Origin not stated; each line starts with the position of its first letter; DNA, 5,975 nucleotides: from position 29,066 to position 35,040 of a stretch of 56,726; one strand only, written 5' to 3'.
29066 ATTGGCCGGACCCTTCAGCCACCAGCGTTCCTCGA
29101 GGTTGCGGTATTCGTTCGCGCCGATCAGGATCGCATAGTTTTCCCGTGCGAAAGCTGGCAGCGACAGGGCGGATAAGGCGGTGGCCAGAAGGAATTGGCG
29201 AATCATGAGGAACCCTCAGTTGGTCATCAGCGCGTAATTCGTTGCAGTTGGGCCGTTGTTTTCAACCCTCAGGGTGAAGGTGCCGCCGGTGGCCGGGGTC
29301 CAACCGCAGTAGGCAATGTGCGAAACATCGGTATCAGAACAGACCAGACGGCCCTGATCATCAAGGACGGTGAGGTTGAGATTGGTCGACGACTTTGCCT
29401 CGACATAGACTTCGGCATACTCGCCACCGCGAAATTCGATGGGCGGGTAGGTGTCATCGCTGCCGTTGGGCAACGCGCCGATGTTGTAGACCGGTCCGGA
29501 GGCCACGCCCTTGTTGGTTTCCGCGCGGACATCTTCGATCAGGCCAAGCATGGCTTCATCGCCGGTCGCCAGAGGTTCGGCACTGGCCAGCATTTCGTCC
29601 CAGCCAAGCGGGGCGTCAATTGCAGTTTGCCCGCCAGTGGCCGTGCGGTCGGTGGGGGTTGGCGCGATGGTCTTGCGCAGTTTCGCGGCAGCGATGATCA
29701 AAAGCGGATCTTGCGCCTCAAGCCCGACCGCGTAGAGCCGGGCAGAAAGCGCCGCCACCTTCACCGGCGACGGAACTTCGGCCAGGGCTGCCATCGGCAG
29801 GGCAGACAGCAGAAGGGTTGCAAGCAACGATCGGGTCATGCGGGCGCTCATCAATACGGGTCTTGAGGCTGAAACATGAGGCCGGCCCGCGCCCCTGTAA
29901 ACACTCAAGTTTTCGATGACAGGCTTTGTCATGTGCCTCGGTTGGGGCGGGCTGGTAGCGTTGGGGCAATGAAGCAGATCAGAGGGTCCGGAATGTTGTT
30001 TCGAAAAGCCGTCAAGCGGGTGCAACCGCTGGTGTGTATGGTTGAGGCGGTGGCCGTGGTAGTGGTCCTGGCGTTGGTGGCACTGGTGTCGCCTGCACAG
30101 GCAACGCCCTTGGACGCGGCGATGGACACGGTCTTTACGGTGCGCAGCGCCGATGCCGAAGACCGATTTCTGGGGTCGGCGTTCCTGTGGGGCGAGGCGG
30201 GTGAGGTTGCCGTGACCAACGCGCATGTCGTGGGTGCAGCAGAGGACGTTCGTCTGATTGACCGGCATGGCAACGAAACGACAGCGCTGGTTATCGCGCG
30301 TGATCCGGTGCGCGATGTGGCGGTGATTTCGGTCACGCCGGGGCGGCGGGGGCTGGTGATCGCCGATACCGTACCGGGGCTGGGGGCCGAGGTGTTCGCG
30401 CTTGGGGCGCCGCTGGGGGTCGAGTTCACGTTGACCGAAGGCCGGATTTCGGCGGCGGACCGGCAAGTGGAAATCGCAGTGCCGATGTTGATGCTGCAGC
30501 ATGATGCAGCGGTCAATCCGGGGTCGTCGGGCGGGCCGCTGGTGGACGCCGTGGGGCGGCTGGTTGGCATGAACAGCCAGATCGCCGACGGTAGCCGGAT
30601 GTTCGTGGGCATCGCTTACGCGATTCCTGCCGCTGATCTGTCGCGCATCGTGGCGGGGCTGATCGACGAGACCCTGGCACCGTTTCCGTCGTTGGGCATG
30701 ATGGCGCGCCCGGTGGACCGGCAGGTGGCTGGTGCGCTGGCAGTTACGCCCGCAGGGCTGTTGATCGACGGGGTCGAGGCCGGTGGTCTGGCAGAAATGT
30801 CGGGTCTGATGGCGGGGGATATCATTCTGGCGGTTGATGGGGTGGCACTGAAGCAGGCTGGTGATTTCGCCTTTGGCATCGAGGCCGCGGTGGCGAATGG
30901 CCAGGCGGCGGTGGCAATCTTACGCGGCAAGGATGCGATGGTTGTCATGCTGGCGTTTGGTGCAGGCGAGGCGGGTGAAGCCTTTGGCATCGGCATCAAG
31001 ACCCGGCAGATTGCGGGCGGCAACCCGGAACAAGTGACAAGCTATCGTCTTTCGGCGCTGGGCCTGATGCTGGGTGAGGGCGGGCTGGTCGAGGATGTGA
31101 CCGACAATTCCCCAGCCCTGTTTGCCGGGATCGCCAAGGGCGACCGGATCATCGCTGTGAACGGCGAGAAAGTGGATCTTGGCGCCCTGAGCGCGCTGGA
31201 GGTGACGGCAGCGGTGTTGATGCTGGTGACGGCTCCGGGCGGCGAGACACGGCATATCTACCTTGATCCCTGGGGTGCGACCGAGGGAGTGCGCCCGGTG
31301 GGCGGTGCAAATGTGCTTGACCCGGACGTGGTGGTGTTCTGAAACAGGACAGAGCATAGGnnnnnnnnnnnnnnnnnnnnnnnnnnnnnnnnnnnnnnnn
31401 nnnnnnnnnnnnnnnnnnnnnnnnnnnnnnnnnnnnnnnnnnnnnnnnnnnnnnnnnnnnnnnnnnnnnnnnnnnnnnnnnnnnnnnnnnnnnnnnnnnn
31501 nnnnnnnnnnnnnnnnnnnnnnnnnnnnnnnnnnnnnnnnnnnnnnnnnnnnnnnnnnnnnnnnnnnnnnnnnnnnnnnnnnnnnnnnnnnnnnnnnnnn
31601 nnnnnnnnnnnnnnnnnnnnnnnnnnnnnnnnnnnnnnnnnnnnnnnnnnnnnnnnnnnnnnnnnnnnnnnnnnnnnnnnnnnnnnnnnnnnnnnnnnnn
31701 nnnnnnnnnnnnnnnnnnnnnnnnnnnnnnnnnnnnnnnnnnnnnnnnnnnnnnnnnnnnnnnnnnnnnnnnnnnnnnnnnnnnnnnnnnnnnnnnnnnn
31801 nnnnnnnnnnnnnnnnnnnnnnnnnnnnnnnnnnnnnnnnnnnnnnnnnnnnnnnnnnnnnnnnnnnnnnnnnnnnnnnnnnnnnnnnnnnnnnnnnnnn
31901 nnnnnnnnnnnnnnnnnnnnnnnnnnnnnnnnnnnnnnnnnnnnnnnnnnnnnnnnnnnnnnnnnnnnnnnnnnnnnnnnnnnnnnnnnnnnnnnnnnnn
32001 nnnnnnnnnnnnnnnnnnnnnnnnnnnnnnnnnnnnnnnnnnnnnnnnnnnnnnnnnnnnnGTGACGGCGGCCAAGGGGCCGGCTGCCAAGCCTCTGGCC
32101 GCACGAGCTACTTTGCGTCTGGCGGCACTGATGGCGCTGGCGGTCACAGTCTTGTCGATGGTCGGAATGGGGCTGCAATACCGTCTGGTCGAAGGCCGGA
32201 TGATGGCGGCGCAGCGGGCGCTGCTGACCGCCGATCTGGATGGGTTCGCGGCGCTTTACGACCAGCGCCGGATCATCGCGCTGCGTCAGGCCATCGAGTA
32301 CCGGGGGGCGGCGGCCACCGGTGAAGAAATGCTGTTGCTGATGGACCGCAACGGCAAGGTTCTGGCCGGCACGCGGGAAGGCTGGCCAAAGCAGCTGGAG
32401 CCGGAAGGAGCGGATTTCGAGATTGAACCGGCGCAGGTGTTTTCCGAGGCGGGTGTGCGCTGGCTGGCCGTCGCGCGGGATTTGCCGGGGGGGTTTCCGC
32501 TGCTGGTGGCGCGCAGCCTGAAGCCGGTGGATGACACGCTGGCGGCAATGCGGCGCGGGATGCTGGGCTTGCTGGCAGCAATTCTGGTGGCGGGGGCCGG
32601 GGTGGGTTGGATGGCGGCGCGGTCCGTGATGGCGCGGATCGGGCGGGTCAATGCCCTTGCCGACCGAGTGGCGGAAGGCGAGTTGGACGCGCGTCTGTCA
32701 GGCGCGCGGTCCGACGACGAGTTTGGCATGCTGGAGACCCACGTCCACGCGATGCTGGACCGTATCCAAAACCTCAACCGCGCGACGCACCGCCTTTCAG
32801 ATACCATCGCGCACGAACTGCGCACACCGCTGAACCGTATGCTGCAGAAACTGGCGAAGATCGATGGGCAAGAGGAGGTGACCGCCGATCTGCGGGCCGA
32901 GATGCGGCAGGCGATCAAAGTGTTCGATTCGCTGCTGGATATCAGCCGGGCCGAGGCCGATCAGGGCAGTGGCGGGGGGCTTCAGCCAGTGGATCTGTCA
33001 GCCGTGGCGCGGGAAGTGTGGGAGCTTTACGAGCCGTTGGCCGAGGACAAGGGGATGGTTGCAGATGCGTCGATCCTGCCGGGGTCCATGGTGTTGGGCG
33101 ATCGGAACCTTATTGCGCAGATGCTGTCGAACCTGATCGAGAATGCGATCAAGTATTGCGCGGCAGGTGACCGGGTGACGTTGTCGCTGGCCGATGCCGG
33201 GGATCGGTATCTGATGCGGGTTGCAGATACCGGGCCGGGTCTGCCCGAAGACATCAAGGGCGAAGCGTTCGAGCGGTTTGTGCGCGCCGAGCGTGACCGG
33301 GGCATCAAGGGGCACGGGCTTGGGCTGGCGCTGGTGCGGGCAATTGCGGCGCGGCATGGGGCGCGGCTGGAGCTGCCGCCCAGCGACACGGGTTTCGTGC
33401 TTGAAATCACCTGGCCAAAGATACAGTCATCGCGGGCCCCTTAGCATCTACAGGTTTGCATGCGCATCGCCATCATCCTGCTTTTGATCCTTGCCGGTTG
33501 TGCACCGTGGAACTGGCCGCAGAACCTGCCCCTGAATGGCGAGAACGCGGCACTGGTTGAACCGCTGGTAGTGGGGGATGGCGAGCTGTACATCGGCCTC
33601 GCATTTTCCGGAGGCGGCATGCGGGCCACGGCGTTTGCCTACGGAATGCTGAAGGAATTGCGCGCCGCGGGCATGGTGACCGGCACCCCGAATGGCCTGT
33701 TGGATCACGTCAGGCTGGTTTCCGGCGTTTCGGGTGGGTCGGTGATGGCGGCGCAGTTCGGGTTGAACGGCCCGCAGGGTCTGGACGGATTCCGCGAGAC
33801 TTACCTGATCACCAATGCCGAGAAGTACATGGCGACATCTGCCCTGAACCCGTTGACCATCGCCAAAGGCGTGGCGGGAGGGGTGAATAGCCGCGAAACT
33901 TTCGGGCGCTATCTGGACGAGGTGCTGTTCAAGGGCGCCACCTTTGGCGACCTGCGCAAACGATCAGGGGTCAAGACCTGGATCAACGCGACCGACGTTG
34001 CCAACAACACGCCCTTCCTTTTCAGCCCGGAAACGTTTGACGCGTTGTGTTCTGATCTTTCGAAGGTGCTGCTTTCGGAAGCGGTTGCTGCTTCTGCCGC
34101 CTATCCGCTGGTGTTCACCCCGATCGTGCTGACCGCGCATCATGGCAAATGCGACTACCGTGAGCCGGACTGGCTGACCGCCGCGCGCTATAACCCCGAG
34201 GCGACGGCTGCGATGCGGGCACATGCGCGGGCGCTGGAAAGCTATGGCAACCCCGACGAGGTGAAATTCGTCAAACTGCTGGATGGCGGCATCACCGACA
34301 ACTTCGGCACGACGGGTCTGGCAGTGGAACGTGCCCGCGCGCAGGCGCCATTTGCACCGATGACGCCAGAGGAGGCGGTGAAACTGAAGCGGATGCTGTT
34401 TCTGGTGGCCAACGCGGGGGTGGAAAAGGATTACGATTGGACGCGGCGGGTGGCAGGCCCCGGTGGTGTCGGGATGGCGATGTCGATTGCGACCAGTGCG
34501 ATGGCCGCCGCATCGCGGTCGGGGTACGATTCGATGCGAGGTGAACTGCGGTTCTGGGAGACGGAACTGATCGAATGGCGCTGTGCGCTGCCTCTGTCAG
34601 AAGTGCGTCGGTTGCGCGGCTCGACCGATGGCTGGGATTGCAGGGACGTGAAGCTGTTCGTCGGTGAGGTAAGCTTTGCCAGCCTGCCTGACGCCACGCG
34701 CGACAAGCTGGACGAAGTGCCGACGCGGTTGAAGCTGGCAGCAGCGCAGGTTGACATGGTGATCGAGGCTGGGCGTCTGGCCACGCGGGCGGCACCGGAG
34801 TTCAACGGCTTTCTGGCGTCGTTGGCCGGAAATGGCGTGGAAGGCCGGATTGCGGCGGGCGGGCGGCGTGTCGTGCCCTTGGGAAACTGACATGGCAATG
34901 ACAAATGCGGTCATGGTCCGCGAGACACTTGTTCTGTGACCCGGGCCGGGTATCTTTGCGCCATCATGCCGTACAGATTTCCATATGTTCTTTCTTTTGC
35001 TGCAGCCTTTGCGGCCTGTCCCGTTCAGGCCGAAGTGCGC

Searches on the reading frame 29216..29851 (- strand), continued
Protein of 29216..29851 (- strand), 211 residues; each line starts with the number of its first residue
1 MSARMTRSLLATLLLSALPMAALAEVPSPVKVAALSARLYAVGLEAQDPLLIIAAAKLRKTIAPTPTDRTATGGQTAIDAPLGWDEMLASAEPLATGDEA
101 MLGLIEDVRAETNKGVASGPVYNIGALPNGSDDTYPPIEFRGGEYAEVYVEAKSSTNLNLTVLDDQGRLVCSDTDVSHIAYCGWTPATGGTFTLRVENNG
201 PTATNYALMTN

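Call 44: find_encoding_contigs(protein=P0488, flank=8000, max_places=1)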
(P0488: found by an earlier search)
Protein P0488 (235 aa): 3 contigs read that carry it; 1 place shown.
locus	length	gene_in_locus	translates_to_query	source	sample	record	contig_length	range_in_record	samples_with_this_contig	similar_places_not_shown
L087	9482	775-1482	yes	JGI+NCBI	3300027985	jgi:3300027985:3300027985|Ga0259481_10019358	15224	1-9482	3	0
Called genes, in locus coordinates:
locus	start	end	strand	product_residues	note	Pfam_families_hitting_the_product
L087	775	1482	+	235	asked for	-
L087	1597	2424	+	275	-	PF00089:Trypsin, PF13365:Trypsin_2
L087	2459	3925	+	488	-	PF00656:Peptidase_C14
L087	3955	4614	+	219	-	-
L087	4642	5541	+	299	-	-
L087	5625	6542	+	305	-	PF13490:zf-HC2 (weak)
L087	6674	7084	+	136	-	-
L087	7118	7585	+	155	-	-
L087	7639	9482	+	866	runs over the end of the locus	PF17874:TPR_MalT (faint), PF00515:TPR_1 (faint), PF07719:TPR_2 (faint), PF13424:TPR_12, PF24885:TPR_NPHP3, PF13374:TPR_10, PF13424:TPR_12, PF12770:CHAT, +2 more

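Call 53: find_related_loci(query=A4, collection=metagenome_contigs, flank=10000)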
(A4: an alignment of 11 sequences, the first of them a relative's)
Query A4 (250 aa) in metagenome_contigs; peptide patterns used: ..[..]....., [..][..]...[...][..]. (x = any residue, [..] = any of these).
600 stretches matched a pattern (row limit reached: there are more); 109 encode a relative of the query (tblastn E <= 1e-3); the best 80 are kept; 80 distinct loci.
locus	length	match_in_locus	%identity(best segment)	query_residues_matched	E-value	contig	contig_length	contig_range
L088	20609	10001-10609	53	50-250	4e-61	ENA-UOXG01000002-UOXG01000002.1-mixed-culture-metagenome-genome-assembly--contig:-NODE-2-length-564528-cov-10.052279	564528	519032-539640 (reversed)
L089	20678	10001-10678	43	14-250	2e-51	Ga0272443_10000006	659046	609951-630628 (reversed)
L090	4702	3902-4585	41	8-250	5e-47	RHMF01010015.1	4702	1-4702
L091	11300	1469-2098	45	46-250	2e-46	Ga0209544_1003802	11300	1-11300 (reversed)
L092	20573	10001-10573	45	65-250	6e-45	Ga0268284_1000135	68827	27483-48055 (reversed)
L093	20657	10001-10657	42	15-250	9e-45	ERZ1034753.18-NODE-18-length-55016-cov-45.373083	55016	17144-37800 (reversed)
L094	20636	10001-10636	45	42-250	2e-44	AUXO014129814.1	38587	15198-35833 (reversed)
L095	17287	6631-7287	42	15-250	3e-44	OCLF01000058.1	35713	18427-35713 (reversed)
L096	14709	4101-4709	44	47-250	1e-43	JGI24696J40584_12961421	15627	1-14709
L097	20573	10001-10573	46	63-250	2e-43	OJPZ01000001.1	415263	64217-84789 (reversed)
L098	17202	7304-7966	38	20-250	2e-43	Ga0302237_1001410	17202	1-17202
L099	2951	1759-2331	46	63-250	2e-43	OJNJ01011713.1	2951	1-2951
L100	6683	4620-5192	46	63-250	2e-43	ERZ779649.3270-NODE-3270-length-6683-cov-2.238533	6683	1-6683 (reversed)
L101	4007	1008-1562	45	68-250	7e-43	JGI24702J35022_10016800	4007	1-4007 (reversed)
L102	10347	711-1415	42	16-250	4e-43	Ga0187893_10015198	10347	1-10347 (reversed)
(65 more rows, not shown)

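Call 60: search_protein_families(library=padloc, proteins=[window:29216-29851:-], max_evalue=0.01)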
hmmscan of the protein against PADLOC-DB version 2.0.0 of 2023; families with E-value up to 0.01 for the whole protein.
window:29216-29851:- (211 aa): 0 families

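Call 78: search_protein_families(library=pfam, proteins=[L077:6898-7737:+, L083:8941-9921:+], max_evalue=0.001)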
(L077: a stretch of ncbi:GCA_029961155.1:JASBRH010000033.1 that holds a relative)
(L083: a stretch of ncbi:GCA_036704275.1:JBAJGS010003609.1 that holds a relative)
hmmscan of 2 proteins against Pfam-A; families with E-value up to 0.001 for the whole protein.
L077:6898-7737:+ (279 aa): 0 families

L083:8941-9921:+ (326 aa): 2 families
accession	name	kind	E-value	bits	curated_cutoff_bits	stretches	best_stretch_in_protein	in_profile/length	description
PF13704.12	Glyco_tranf_2_4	-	2.6e-17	63.6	27.5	1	17-119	1-98/98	Glycosyl transferase family 2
PF01697.33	Glyco_transf_92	-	0.00016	21.8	23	1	22-188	19-192/249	Glycosyltransferase family 92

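Call 84: find_encoding_contigs(protein=P0240, flank=8000, max_places=1)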
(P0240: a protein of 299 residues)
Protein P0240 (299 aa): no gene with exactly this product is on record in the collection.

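Call 85: find_encoding_contigs(protein=P0286, flank=8000, max_places=1)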
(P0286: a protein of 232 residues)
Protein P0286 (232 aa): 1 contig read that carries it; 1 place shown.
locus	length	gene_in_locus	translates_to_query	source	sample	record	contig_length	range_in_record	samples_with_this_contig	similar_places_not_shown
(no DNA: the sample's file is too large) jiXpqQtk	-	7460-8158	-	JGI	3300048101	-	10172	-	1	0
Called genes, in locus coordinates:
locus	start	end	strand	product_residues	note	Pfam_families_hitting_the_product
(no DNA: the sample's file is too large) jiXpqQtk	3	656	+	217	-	?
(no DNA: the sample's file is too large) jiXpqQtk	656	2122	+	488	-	PF17874:TPR_MalT (faint), PF13424:TPR_12, PF00515:TPR_1 (faint), PF07719:TPR_2 (faint), PF13176:TPR_7 (faint), PF13181:TPR_8 (faint), PF13374:TPR_10 (weak), PF13424:TPR_12, +2 more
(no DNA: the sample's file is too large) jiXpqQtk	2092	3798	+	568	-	PF12770:CHAT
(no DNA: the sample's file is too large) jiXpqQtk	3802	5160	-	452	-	PF00672:HAMP, PF00512:HisKA, PF02518:HATPase_c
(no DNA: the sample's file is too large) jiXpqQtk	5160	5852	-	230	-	PF00072:Response_reg, PF00486:Trans_reg_C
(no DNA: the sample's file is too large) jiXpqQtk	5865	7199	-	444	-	PF00089:Trypsin, PF13365:Trypsin_2, PF00595:PDZ (faint), PF13180:PDZ_2, PF17820:PDZ_6 (weak)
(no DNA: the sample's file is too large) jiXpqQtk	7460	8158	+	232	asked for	-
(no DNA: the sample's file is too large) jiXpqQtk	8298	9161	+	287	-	PF04909:Amidohydro_2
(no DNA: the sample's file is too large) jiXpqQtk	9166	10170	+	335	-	?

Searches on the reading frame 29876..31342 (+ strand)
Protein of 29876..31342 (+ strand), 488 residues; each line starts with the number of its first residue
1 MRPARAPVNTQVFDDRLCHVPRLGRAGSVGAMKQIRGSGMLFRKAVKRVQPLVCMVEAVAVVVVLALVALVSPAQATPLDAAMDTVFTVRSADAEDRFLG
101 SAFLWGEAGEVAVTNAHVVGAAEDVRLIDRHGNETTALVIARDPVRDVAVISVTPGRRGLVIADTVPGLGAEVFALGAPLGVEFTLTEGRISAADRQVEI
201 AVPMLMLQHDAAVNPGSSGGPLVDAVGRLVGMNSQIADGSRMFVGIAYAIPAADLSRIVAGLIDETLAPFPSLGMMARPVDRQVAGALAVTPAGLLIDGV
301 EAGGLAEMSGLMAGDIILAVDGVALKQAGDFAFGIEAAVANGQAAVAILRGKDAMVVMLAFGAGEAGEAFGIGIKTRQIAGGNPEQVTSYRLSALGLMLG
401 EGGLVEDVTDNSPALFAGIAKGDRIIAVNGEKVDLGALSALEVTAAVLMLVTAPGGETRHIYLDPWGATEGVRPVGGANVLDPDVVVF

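Call 4: search_protein_families(library=pfam, proteins=[window:29876-31342:+], max_evalue=1)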
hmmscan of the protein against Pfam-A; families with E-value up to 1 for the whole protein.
window:29876-31342:+ (488 aa): 8 families
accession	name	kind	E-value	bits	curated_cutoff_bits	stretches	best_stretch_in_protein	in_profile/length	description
PF13365.12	Trypsin_2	-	2.6e-24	87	27.6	1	100-232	1-144/144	Trypsin-like peptidase domain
PF17820.7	PDZ_6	-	1.4e-12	47.6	27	2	297-336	2-41/54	PDZ domain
PF00595.29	PDZ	-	2.1e-12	47.7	23.2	2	386-434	23-58/81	PDZ domain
PF13180.12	PDZ_2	-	8.6e-11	42.4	27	2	381-434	12-45/80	PDZ domain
PF00089.32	Trypsin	-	1.1e-05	25.8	20.6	1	111-238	36-199/220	Trypsin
PF14685.13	PDZ_Tricorn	-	0.0024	18.3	25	0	410-435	29-56/88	Tricorn protease PDZ domain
PF21558.3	Pept_S41_N_bact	-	0.0069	16.7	27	0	415-433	16-34/87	Bacteroidetes, Peptidase, S41 family, N-terminal domain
PF19805.5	DUF6288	-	0.31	10.6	26.3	0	405-434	5-33/402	Family of unknown function (DUF6288)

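Call 60: search_protein_families(library=padloc, proteins=[window:29876-31342:+], max_evalue=0.01)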
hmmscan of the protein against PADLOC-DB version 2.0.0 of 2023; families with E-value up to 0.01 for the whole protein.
window:29876-31342:+ (488 aa): 3 families
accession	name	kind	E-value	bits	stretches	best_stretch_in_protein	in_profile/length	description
PDLC02960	RT-Protease_XI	-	7.3e-12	43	1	33-236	298-486/506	single gene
PDLC02959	RT-Protease_XI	-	1.1e-11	42.4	1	31-236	299-489/510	single gene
PDLC05022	PDC-S45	-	0.00078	16.5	0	210-254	195-241/293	-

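Call 92: search_protein_families(library=ncbifam, proteins=[window:29969-31342:+], max_evalue=0.00001)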
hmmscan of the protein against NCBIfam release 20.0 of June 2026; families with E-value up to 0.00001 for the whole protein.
window:29969-31342:+ (457 aa): 14 families
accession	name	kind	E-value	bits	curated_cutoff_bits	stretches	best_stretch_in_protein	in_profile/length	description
TIGR02037.1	degP_htrA_DO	subfamily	3.7e-60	204.1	416.2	2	14-331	6-328/434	Do family serine endopeptidase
NF041521.1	HhoA_HhoB_HtrA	equivalog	3.8e-43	148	450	1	13-326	5-327/335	HhoA/HhoB/HtrA family serine endopeptidase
NF047968.1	SerProtHtrA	equivalog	1e-31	110.6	470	1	64-328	84-355/357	serine protease HtrA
TIGR02038.1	protease_degS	equivalog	7.8e-29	100.9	422.95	1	66-325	77-341/351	outer membrane-stress sensor serine endopeptidase DegS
NF008147.1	PRK10898.1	equivalog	3.8e-28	98.7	408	1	60-295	71-312/352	outer membrane-stress sensor serine endopeptidase DegS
NF008189.1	PRK10942.1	equivalog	4.5e-27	94.6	720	1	60-420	106-464/477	serine endoprotease DegP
NF050055.1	SerProtHtrAMycob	equivalog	1.6e-26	93.3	800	1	50-326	210-494/502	serine protease HtrA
NF007526.1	PRK10139.1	equivalog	5.1e-24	84.8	756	1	21-427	42-450/456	serine endoprotease DegQ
NF040960.1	MamE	equivalog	5.2e-24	84.8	800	1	81-253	135-320/659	magnetosome formation protease MamE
NF053637.1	SerProtHtrAspr2045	equivalog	3.4e-19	69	650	1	81-245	119-296/394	serine protease HtrA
NF033740.0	MarP_fam_protase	equivalog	8.8e-17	61.2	250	1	51-201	193-350/390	MarP family serine protease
NF041199.1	trx7_PDZ_seleno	equivalog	9.3e-09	34.7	300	0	263-329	204-271/390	Trx7/PDZ domain-containing (seleno)protein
NF040961.1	MamO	equivalog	1.6e-08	33.4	800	1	43-222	85-258/648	magnetosome protein MamO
TIGR00054.1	TIGR00054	equivalog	2.5e-07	29.9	147.55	0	374-402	206-234/421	RIP metalloprotease RseP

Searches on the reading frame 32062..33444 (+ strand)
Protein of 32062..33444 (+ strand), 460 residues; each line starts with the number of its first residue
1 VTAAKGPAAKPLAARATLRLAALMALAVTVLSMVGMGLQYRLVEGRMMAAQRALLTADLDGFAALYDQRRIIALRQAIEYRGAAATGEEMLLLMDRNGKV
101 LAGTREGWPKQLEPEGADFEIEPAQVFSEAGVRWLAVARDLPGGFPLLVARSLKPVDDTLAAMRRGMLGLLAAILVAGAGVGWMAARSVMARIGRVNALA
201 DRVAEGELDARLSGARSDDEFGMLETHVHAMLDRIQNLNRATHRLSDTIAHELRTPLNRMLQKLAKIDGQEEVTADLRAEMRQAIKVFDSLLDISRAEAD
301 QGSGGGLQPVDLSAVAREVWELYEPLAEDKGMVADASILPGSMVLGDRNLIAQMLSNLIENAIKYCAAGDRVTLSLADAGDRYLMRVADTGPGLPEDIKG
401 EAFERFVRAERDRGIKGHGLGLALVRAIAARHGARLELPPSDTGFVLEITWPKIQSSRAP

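Call 92: search_protein_families(library=ncbifam, proteins=[window:32062-33444:+], max_evalue=0.00001)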
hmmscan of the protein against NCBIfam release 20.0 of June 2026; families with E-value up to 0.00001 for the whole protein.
window:32062-33444:+ (460 aa): 70 families (the best 25 are shown)
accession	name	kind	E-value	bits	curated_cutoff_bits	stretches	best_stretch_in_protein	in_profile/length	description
TIGR01386.1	cztS_silS_copS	subfamily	1.3e-45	156.2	292.55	1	17-438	5-443/457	heavy metal sensor histidine kinase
NF012163.2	BaeS_SmeS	equivalog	1.4e-35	123.2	500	1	167-444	166-448/457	sensor histidine kinase efflux regulator BaeS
NF007898.0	PRK10604.1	equivalog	5.7e-35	121.3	478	1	184-455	155-425/433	two-component system sensor histidine kinase RstB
NF008312.0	PRK11100.1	equivalog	4.7e-34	118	356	1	149-452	166-473/477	two-component system sensor histidine kinase CreC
NF040691.1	MtrAB_MtrB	equivalog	8.5e-34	117.4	450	1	140-438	163-476/507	MtrAB system histidine kinase MtrB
NF007837.0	PRK10549.1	equivalog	2.8e-29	102.2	603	1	175-446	175-450/466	envelope stress sensor histidine kinase BaeS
TIGR02966.1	phoR_proteo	equivalog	1.6e-28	99.7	334.2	1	235-438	107-319/333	phosphate regulon sensor histidine kinase PhoR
TIGR03785.1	marine_sort_HK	equivalog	2.5e-28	98.8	612.2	1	174-438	415-687/703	proteobacterial dedicated sortase system histidine kinase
NF046044.1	PnpS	equivalog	1.2e-27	97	400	1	286-438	222-375/390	two-component system histidine kinase PnpS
NF007007.0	PRK09470.1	equivalog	1.3e-26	93.5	486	1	159-450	162-456/463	envelope stress sensor histidine kinase CpxA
NF041735.1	hist_kin_RppB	equivalog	3.6e-26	92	400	1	246-438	220-423/438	two-component system sensor histidine kinase RppB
NF008025.0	PRK10755.1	equivalog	2e-25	89.3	314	1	225-439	126-340/362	two-component system sensor histidine kinase PmrB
NF033094.0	HK_VanS_O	exception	3.8e-25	88.9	720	1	171-444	53-330/345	vancomycin resistance histidine kinase VanS-O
NF033092.0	HK_WalK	equivalog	4.4e-25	88.3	725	1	248-438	378-578/594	cell wall metabolism sensor histidine kinase WalK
NF006800.0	PRK09303.1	equivalog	6.1e-24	84.7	342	1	216-436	129-359/383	histidine kinase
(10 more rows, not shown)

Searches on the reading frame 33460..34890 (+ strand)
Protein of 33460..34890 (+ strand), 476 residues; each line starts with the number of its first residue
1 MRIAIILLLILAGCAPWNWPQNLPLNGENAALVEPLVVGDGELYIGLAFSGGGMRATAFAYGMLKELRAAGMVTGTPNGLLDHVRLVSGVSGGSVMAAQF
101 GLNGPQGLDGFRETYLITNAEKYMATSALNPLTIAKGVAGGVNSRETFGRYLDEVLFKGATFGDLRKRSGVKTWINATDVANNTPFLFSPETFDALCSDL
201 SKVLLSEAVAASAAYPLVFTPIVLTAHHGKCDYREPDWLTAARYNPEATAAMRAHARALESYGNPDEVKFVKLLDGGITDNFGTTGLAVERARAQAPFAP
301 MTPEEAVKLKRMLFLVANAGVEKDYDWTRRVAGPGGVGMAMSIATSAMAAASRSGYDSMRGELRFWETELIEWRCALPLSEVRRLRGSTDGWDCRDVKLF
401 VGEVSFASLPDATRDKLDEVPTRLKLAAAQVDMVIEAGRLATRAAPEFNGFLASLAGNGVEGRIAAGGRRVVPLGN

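Call 4: search_protein_families(library=pfam, proteins=[window:33460-34890:+], max_evalue=1)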
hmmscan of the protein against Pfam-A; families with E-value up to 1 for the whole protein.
window:33460-34890:+ (476 aa): 2 families
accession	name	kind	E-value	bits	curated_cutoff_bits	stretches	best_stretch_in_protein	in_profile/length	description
PF01734.28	Patatin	-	5.3e-17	63.1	27.7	1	47-285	1-188/191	Patatin-like phospholipase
PF01735.24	PLA2_B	-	6.8e-05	21.9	23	1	45-132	1-87/491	Lysophospholipase catalytic domain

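Call 60: search_protein_families(library=padloc, proteins=[window:33460-34890:+], max_evalue=0.01)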
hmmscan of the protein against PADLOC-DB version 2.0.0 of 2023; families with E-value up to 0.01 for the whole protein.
window:33460-34890:+ (476 aa): 2 families
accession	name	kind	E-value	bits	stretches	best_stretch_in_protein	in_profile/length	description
PDLC00758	Effector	-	4.1e-06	24.3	1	47-225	9-172/331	Phospholipase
PDLC00757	Effector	-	0.00084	16.8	1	47-219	13-173/331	Phospholipase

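Call 92: search_protein_families(library=ncbifam, proteins=[window:33460-34890:+], max_evalue=0.00001)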
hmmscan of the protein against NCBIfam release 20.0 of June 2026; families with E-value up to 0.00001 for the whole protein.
window:33460-34890:+ (476 aa): 0 families
